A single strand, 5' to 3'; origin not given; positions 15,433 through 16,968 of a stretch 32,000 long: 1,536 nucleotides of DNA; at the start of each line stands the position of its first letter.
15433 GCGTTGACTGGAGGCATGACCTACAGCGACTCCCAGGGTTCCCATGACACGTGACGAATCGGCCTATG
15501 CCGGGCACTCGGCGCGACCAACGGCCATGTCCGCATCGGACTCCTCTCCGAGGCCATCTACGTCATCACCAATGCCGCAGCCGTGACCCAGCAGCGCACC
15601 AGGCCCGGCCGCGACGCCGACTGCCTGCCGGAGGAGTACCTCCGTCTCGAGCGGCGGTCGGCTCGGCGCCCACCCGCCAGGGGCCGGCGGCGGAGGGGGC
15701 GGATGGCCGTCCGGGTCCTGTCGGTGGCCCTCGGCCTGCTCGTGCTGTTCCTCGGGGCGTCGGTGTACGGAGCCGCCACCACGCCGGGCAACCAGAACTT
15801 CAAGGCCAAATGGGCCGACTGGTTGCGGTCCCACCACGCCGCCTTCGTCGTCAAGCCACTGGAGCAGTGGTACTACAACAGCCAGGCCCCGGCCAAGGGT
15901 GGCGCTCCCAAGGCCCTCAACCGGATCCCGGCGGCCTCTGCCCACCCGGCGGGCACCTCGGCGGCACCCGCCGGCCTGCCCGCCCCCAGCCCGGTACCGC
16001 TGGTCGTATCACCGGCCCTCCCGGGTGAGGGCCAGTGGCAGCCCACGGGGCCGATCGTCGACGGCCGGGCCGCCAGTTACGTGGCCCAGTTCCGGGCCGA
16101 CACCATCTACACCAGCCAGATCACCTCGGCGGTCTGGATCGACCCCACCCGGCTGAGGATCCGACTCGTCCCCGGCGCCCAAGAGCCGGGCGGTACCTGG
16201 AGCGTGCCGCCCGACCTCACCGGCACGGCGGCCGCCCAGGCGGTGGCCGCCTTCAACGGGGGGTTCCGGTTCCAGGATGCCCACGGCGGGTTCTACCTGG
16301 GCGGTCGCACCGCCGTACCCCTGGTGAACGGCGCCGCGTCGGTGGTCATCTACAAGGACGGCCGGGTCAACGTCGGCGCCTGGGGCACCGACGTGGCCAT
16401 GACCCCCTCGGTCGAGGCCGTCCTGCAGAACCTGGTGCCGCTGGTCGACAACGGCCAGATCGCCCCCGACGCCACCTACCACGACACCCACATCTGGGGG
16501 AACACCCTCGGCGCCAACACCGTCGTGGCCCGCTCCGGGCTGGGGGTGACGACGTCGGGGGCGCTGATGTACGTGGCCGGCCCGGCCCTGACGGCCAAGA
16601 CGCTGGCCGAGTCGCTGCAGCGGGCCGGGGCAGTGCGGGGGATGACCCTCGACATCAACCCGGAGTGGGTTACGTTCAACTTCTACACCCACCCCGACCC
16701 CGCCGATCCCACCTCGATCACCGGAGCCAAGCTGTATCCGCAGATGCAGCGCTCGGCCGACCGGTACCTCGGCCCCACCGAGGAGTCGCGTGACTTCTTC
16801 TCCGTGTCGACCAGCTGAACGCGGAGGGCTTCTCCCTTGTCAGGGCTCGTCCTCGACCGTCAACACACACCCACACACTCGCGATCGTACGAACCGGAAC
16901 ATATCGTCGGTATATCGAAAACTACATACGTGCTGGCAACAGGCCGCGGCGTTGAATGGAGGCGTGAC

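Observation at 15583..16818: A membrane-anchored phosphodiester-glycosidase-like exo-enzyme sits between vanR and vanH as a candidate new glycopeptide-response gene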

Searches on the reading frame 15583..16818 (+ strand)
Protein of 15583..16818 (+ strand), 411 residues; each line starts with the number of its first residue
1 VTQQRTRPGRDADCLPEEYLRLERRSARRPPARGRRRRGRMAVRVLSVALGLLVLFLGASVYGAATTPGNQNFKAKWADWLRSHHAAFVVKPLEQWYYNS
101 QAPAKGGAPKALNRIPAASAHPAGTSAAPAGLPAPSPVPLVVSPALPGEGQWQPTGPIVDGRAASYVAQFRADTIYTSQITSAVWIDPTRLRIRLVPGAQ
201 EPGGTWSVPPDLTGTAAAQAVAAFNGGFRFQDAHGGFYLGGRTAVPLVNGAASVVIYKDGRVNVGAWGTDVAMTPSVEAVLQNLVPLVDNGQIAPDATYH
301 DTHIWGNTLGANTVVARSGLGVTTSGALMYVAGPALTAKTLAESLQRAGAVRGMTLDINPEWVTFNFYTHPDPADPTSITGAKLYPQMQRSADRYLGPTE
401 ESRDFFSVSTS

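Call 5: search_protein_families(library=pfam, proteins=[window:15583-16818:+], max_evalue=0.01)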
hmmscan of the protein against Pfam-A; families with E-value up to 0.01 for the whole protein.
window:15583-16818:+ (411 aa): 1 family
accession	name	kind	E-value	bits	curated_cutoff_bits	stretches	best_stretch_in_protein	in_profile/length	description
PF09992.14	NAGPA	-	1e-05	26.2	25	1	219-357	2-137/169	Phosphodiester glycosidase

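Call 8: find_related_loci(query=window:15583-16818:+, collection=genome_contigs, flank=10000)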
Query window:15583-16818:+ (411 aa) in genome_contigs; peptide patterns used: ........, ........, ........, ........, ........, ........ (x = any residue, [..] = any of these).
223 stretches matched a pattern; 156 encode a relative of the query (tblastn E <= 1e-3); the best 80 are kept; 80 distinct loci.
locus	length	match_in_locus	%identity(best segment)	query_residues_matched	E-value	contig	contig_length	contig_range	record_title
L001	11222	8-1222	86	10-411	0e+0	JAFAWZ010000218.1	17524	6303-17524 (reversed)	MAG: Acidimicrobiales bacterium isolate CP_BM_RX_75 BM_RX_k147_8786546, whole genome shotgun sequence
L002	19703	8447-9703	73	1-411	0e+0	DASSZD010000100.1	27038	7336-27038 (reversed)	MAG TPA_asm: Acidimicrobiales bacterium isolate SMAG_U698 k141_1557264, whole genome shotgun sequence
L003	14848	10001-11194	72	15-410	0e+0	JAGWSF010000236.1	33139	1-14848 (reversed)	MAG: Acidobacteriota bacterium isolate REEB343 k141_4635535, whole genome shotgun sequence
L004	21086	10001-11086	72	50-411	8e-173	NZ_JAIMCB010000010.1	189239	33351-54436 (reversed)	Acidiferrimicrobium sp. IK 4_Afferri_2_10, whole genome shotgun sequence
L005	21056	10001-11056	78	60-411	1e-171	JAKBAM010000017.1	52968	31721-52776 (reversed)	MAG: Actinomycetes bacterium isolate ZJ2.bin36 NODE_528_length_52968_cov_9.703620, whole genome shotgun sequence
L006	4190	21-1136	75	40-411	1e-176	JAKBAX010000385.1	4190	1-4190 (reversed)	MAG: Actinomycetes bacterium isolate ZJ3.bin39 NODE_29080_length_4190_cov_2.079498, whole genome shotgun sequence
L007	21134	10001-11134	70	45-409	2e-170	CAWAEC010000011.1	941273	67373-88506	MAG: uncultured Acidimicrobiaceae bacterium isolate MFD00731.bin.2.167 genome assembly, contig: contig_33889, whole geno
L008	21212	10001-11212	68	22-409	9e-169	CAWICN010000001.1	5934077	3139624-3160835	MAG: uncultured Acidimicrobiaceae bacterium isolate MFD09603.bin.1.325 genome assembly, contig: contig_2717, whole genom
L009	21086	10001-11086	71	45-409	5e-168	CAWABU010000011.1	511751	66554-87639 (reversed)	MAG: uncultured Acidimicrobiaceae bacterium isolate MFD04967.bin.2.22 genome assembly, contig: contig_9439, whole genome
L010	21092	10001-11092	72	52-409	5e-165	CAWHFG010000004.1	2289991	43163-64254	MAG: uncultured Acidimicrobiaceae bacterium isolate MFD00731.bin.2.67 genome assembly, contig: contig_25915, whole genom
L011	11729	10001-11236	63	10-409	2e-162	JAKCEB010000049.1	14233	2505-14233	MAG: Actinomycetes bacterium isolate ZJ5.bin57 NODE_5848_length_14233_cov_7.197434, whole genome shotgun sequence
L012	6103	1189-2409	64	9-411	2e-163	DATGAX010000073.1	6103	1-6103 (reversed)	MAG TPA_asm: Acidimicrobiales bacterium isolate SMAG_U9607 k141_3240267, whole genome shotgun sequence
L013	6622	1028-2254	68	8-411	1e-162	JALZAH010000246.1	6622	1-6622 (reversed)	MAG: Actinomycetota bacterium isolate KAP bin86 SD1490-92_k127_286045, whole genome shotgun sequence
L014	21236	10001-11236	62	10-409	7e-161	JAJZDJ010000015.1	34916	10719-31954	MAG: Actinomycetes bacterium isolate JA4.bin62 NODE_1081_length_34916_cov_6.630084, whole genome shotgun sequence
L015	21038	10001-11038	75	62-409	1e-159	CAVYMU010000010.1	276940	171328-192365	MAG: uncultured Acidimicrobiaceae bacterium isolate MFD05705.bin.2.92 genome assembly, contig: contig_65312, whole genom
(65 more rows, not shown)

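Call 16: search_protein_families(library=ncbifam, proteins=[window:15583-16818:+], max_evalue=0.00001)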
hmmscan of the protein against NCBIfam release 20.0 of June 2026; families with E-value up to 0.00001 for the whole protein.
window:15583-16818:+ (411 aa): 0 families

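Call 21: find_homologous_proteins(query=window:15583-16818:+, max_evalue=0.00001)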
Query window:15583-16818:+ (411 aa): 1582 proteins with E <= 0.00001 among 8000 candidates; the best 120 are listed.
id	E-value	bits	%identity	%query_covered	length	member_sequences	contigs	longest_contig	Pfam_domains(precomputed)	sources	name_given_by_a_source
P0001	2.6e-244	829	100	90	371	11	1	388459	PF09992.15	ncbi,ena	-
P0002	6.2e-216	735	88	90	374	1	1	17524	PF09992.15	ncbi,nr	ncbi:MAG: phosphodiester glycosidase family protein [Acidimicrobiales bacterium]|nr:phosphodiester g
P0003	8.0e-201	686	75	100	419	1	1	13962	PF09992.15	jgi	jgi:hypothetical protein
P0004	1.4e-197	675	74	100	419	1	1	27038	PF09992.15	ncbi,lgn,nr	ncbi:MAG TPA: phosphodiester glycosidase family protein [Acidimicrobiales bacterium]|nr:phosphodiest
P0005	9.8e-192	656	80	89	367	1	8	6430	PF09992.15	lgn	-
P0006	2.6e-190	651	82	86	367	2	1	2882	PF09992.15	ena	-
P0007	1.7e-189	648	81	85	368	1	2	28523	PF09992.15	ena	-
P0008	2.7e-187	641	77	90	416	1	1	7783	PF09992.15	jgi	jgi:hypothetical protein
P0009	2.7e-186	638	78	86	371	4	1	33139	PF09992.15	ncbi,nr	ncbi:MAG: phosphodiester glycosidase family protein [Acidobacteriota bacterium]|nr:phosphodiester gl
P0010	1.5e-182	625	75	91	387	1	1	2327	PF09992.15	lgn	-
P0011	2.2e-182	625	78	88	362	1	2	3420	PF09992.15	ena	-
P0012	3.3e-181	621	76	88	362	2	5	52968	PF09992.15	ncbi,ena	-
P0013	2.1e-180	618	76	88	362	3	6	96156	PF09992.15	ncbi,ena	-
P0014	1.1e-179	616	76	86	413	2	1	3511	PF09992.15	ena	-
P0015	1.7e-179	615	75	87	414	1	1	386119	PF09992.15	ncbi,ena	-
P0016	4.1e-177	608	77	87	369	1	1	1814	PF09992.15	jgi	jgi:hypothetical protein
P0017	1.5e-176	606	73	89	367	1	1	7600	PF09992.15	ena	-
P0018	2.1e-176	605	69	96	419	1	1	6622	PF09992.15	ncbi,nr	ncbi:MAG: phosphodiester glycosidase family protein [Actinomycetota bacterium]|nr:phosphodiester gly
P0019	9.8e-176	603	75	85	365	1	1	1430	PF09992.15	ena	-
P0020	1.3e-173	596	73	85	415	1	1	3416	PF09992.15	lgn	-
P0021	4.3e-173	594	71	93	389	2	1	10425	PF09992.15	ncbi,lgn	ncbi:MAG: phosphodiester glycosidase family protein [Acidimicrobiales bacterium]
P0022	1.3e-172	593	72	88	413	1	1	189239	PF09992.15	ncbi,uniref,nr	ncbi:phosphodiester glycosidase family protein [Acidiferrimicrobium sp. IK]|uniref:phosphodiester gl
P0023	2.4e-172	592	74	85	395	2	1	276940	PF09992.15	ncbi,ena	-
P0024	5.3e-172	591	75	83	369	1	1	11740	PF09992.15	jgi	jgi:hypothetical protein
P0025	6.5e-172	590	72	89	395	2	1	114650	PF09992.15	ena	-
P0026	1.1e-171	590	71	90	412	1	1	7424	PF09992.15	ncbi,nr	ncbi:MAG: phosphodiester glycosidase family protein [Actinomycetota bacterium]|nr:phosphodiester gly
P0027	1.5e-171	589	70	90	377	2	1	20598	PF09992.15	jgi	jgi:hypothetical protein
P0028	2.1e-171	589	72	85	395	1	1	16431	PF09992.15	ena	-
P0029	2.1e-171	589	75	86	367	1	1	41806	PF09992.15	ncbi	ncbi:MAG: phosphodiester glycosidase family protein [Acidimicrobiales bacterium]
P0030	2.3e-171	589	73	87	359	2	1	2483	PF09992.15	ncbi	ncbi:MAG: phosphodiester glycosidase family protein [Acidimicrobiales bacterium]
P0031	2.2e-170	585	68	95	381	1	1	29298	PF09992.15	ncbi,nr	ncbi:MAG: phosphodiester glycosidase family protein [Actinomycetota bacterium]|nr:phosphodiester gly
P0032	2.6e-170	585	71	88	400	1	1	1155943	PF09992.15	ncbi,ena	-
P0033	9.4e-170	583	72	85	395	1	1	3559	PF09992.15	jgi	jgi:Phosphodiester glycosidase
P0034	1.2e-169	583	72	89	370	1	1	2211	PF09992.15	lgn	-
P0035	1.5e-169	583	69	93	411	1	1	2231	PF09992.15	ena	-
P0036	1.6e-169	582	67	90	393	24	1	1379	PF09992.15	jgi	-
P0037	4.3e-169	581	65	97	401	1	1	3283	PF09992.15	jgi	jgi:Phosphodiester glycosidase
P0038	1.0e-168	580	73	84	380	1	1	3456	PF09992.15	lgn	-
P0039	1.1e-168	580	72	87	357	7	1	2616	PF09992.15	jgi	jgi:hypothetical protein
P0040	1.4e-168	579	71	89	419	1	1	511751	PF09992.15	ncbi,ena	-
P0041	1.7e-168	579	71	86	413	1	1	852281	PF09992.15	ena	-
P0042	1.9e-168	579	69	89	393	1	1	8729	PF09992.15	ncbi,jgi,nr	ncbi:MAG TPA: phosphodiester glycosidase family protein [Acidimicrobiales bacterium]|jgi:hypothetica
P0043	2.5e-168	579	73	85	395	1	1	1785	PF09992.15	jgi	jgi:Phosphodiester glycosidase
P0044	3.1e-168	578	65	100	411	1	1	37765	PF09992.15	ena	-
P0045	9.8e-168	577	69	88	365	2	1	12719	PF09992.15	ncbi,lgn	ncbi:MAG: phosphodiester glycosidase family protein [Acidimicrobiales bacterium]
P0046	8.2e-167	574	71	88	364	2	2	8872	PF09992.15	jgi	-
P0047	9.0e-167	573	66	96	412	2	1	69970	PF09992.15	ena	-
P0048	1.2e-166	573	67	97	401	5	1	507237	PF09992.15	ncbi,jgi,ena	jgi:hypothetical protein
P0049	1.4e-166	573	71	86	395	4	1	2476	PF09992.15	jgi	jgi:hypothetical protein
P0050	1.5e-166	573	69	83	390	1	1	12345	PF09992.15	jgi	jgi:hypothetical protein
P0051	1.7e-166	572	72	85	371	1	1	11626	PF09992.15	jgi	jgi:hypothetical protein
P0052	2.1e-166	572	70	88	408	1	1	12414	PF09992.15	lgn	-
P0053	2.5e-166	572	68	92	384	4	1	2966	PF09992.15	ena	-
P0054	3.2e-166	572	70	91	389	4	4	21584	PF09992.15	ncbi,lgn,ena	-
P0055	9.5e-166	570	66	95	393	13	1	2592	PF09992.15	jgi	jgi:hypothetical protein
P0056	1.1e-165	570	73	86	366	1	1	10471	PF09992.15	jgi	jgi:hypothetical protein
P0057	1.2e-165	570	65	97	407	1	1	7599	PF09992.15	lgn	-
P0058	1.3e-165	570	72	85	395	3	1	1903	PF09992.15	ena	-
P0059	1.8e-165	569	68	91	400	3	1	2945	PF09992.15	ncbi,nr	ncbi:MAG TPA: phosphodiester glycosidase family protein [Acidimicrobiales bacterium]|nr:phosphodiest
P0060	2.7e-165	569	72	87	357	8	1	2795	PF09992.15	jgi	jgi:hypothetical protein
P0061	5.0e-165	568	69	86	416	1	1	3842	PF09992.15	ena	-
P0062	6.9e-165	567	67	89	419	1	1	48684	PF09992.15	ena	-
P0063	1.2e-164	566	65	98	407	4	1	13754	PF09992.15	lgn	-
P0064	1.4e-164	566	72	85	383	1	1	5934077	PF09992.15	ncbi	-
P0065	2.2e-164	566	64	88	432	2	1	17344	PF09992.15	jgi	jgi:Phosphodiester glycosidase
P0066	2.9e-164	565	69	88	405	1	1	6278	PF09992.15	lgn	-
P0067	3.8e-164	565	70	85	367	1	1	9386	PF09992.15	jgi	jgi:hypothetical protein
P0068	4.0e-164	565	70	85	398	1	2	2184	PF09992.15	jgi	jgi:hypothetical protein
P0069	4.6e-164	564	69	85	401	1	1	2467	PF09992.15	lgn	-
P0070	5.9e-164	564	71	85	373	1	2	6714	PF09992.15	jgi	jgi:Phosphodiester glycosidase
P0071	7.7e-164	564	71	87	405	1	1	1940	PF09992.15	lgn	-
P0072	1.1e-163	563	63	97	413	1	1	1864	PF09992.15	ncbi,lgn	-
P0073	1.3e-163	563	71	86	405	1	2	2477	PF09992.15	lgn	-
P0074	1.4e-163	563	65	85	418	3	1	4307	PF09992.15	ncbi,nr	ncbi:MAG: phosphodiester glycosidase family protein [Acidimicrobiaceae bacterium]|nr:phosphodiester 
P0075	1.7e-163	563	71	85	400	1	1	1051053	PF09992.15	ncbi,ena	-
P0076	2.2e-163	562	65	92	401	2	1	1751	PF09992.15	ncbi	-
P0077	2.9e-163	562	66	88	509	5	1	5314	PF09992.15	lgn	-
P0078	2.9e-163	562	70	87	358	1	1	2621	PF09992.15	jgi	jgi:hypothetical protein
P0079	3.0e-163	562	70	89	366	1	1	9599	PF09992.15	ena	-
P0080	3.9e-163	561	71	84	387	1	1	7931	PF09992.15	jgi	jgi:Phosphodiester glycosidase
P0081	6.6e-163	561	69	88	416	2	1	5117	PF09992.15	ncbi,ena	-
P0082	7.7e-163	560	69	85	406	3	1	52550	PF09992.15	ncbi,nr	ncbi:MAG TPA: phosphodiester glycosidase family protein [Acidimicrobiales bacterium]|nr:phosphodiest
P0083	7.7e-163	560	69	85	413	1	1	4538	PF09992.15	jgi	jgi:Phosphodiester glycosidase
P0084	9.0e-163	560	63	86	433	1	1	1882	PF09992.15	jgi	jgi:Phosphodiester glycosidase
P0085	9.2e-163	560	68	86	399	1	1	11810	PF09992.15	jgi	jgi:hypothetical protein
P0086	1.0e-162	560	67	92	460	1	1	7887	PF09992.15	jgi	jgi:Phosphodiester glycosidase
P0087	1.3e-162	560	69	85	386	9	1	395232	PF09992.15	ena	-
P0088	1.3e-162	560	67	91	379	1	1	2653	PF09992.15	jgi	jgi:hypothetical protein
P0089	1.4e-162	560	70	84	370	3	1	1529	PF09992.15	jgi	jgi:hypothetical protein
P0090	2.8e-162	559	67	89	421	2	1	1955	PF09992.15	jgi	jgi:Phosphodiester glycosidase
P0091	3.6e-162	558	68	92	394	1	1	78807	PF09992.15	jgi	-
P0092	3.9e-162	558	65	97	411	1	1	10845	PF09992.15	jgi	jgi:hypothetical protein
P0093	4.0e-162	558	64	98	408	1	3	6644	PF09992.15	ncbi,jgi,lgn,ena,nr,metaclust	ncbi:MAG TPA: phosphodiester glycosidase family protein [Acidimicrobiales bacterium]|nr:phosphodiest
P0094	8.1e-162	557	70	88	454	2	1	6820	PF09992.15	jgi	jgi:hypothetical protein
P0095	8.4e-162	557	63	97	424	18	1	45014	PF09992.15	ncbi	-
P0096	9.3e-162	557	69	86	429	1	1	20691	PF09992.15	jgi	jgi:hypothetical protein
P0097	9.5e-162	557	68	89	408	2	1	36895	PF09992.15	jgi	jgi:Phosphodiester glycosidase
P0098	1.1e-161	557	70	85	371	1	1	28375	PF09992.15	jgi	jgi:hypothetical protein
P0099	1.4e-161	556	72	85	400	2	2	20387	PF09992.15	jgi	jgi:hypothetical protein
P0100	1.4e-161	556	68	85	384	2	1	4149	PF09992.15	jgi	jgi:hypothetical protein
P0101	1.7e-161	556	68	86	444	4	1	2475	PF09992.15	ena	-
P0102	2.4e-161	556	69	88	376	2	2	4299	PF09992.15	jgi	-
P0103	2.9e-161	555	62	96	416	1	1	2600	PF09992.15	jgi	jgi:Phosphodiester glycosidase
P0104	2.9e-161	555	71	85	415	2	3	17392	PF09992.15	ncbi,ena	-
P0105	3.1e-161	555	67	86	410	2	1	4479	PF09992.15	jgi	jgi:hypothetical protein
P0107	5.4e-161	554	70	84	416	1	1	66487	PF09992.15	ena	-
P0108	5.6e-161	554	63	98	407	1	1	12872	PF09992.15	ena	-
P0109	6.3e-161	554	68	85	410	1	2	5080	PF09992.15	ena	-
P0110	7.9e-161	554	71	85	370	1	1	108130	PF09992.15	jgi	jgi:hypothetical protein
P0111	1.4e-160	553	67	89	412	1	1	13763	PF09992.15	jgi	-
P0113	2.5e-160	552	67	85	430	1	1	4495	PF09992.15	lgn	-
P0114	3.5e-160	552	65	90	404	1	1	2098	PF09992.15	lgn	-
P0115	3.7e-160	552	68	90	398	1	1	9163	PF09992.15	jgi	jgi:hypothetical protein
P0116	5.3e-160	551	65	89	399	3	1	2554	PF09992.15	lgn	-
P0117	5.4e-160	551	70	85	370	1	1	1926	PF09992.15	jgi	jgi:hypothetical protein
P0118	6.6e-160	551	71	85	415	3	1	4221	PF09992.15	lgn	-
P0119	6.9e-160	551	68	85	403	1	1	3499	PF09992.15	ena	-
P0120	8.4e-160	550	70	87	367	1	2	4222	PF09992.15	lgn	-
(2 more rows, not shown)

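Call 22: find_encoding_contigs(protein=P0001, flank=10000, max_places=4)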
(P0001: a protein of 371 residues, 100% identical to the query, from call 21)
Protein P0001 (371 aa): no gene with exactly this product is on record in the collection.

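Call 23: find_encoding_contigs(protein=P0007, flank=8000, max_places=4)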
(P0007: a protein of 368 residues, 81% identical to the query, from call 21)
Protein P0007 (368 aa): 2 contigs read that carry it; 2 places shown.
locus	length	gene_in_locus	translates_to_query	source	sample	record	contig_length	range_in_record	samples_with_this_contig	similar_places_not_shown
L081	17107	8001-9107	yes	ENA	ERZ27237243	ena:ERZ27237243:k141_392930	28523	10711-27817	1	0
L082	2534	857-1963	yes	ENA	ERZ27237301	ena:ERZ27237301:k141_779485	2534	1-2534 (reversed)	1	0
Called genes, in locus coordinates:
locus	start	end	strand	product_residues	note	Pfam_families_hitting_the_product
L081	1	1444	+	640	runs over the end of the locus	PF03717:PBP_dimer, PF00905:Transpeptidase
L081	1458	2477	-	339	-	-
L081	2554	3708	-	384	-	PF03706:LPG_synthase_TM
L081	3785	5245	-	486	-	PF00672:HAMP, PF00512:HisKA, PF02518:HATPase_c, PF13581:HATPase_c_2 (weak)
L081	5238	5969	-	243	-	PF00072:Response_reg, PF00486:Trans_reg_C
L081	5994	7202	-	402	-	PF01471:PG_binding_1 (weak), PF03734:YkuD (weak)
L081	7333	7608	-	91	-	-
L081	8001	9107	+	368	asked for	PF09992:NAGPA (weak)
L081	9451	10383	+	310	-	-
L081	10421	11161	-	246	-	PF04012:PspA_IM30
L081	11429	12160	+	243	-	PF00005:ABC_tran, PF13304:AAA_21 (faint)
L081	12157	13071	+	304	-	PF12679:ABC2_membrane_2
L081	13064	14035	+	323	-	PF12679:ABC2_membrane_2, PF12698:ABC2_membrane_3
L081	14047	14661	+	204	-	-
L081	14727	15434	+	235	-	PF00072:Response_reg, PF00486:Trans_reg_C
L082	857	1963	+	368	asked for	PF09992:NAGPA (weak)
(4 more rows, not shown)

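Call 24: find_encoding_contigs(protein=P0005, flank=6000, max_places=4)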
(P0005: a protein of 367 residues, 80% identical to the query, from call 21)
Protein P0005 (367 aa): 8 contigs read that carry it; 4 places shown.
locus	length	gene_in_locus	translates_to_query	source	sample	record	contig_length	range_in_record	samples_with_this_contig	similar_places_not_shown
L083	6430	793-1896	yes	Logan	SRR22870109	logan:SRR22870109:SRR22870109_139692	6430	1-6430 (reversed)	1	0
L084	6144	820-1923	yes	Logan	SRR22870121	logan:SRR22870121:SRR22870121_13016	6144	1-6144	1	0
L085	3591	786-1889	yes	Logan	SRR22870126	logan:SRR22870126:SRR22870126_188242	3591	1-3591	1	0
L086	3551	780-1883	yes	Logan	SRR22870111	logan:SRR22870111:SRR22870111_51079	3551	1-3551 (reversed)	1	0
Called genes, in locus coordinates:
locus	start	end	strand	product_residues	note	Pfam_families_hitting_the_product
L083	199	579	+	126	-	-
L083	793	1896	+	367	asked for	PF09992:NAGPA (weak)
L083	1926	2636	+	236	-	PF00072:Response_reg, PF00486:Trans_reg_C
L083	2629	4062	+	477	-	PF00672:HAMP, PF00512:HisKA, PF02518:HATPase_c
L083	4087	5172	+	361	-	-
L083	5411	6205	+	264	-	-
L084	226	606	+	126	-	-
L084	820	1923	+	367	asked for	PF09992:NAGPA (weak)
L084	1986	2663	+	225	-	PF00072:Response_reg, PF00486:Trans_reg_C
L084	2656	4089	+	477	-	PF00672:HAMP, PF00512:HisKA, PF02518:HATPase_c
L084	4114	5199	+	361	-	-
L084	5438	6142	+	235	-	?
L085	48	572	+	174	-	-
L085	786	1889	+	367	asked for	PF09992:NAGPA (weak)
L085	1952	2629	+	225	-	PF00072:Response_reg, PF00486:Trans_reg_C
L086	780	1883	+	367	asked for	PF09992:NAGPA (weak)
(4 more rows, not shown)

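Call 25: find_encoding_contigs(protein=P0006, flank=6000, max_places=3)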
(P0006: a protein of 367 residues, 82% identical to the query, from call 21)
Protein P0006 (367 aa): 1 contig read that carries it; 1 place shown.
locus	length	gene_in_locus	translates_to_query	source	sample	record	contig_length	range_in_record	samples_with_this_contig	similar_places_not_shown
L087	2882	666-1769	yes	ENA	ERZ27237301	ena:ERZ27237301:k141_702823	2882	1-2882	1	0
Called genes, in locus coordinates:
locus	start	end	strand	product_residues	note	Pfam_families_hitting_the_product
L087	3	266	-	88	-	?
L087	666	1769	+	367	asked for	PF09992:NAGPA (weak)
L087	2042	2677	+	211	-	-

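Call 26: find_encoding_contigs(protein=P0003, flank=8000, max_places=3)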
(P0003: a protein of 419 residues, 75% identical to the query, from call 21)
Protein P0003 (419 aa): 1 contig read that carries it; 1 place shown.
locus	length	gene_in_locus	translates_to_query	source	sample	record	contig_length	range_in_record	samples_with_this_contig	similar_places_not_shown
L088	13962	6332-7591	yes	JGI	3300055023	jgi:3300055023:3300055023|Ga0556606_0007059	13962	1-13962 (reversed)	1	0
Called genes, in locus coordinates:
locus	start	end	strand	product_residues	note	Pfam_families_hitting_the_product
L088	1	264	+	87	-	?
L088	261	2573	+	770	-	-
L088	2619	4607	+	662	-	PF01734:Patatin, PF11856:DUF3376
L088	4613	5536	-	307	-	PF14789:THDPS_M, PF14602:Hexapep_2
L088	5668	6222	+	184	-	PF13489:Methyltransf_23 (weak), PF13847:Methyltransf_31, PF08241:Methyltransf_11, PF08242:Methyltransf_12, PF13649:Methyltransf_25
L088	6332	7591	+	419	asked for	PF09992:NAGPA (weak)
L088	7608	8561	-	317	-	PF03193:RsgA_GTPase, PF00005:ABC_tran (weak), PF01926:MMR_HSR1 (faint)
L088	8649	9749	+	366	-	PF00296:Bac_luciferase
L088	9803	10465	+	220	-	PF06314:ADC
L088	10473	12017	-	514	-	PF00221:Lyase_aromatic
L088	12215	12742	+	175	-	PF02627:CMD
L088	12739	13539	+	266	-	PF00106:adh_short, PF13561:adh_short_C2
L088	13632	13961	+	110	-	?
